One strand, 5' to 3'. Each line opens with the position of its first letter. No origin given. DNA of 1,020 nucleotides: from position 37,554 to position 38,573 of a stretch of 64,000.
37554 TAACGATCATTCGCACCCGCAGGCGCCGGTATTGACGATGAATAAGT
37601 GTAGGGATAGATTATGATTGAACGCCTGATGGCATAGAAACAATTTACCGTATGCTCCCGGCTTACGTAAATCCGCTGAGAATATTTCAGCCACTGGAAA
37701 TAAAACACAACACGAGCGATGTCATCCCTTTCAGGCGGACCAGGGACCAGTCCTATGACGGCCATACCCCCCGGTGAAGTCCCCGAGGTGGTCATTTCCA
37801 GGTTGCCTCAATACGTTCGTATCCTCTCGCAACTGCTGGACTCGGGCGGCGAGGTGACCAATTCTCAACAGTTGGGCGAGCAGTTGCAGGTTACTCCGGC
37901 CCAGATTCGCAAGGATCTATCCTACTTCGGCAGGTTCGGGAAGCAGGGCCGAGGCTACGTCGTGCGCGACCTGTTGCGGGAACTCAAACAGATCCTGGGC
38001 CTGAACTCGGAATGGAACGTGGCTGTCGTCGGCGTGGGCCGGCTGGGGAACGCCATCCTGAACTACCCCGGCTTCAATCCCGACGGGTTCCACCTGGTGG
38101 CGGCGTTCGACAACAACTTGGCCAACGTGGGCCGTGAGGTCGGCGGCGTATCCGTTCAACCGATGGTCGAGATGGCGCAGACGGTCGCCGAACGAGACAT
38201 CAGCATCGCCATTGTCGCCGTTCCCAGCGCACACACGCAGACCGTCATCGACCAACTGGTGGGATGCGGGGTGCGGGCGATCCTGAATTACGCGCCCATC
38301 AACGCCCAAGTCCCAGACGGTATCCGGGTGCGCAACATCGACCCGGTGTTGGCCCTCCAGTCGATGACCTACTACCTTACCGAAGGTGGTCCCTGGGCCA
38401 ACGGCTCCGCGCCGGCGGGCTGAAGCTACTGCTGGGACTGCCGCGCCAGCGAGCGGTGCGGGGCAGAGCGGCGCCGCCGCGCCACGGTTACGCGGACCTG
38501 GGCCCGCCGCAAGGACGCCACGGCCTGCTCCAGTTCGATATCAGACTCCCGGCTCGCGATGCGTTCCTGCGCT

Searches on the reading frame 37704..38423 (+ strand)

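Call 69: search_protein_families(library=pfam, proteins=[window:37704-38423:+], max_evalue=0.00001)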
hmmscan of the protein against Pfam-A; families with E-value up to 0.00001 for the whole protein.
window:37704-38423:+ (239 aa): 2 families
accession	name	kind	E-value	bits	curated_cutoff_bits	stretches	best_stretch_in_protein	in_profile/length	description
PF06971.19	Put_DNA-bind_N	-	1.9e-18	66.7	27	1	25-73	1-49/49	Putative DNA-binding protein N-terminus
PF02629.25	CoA_binding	-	2.3e-18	67.1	22.3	1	101-198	1-96/97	CoA binding domain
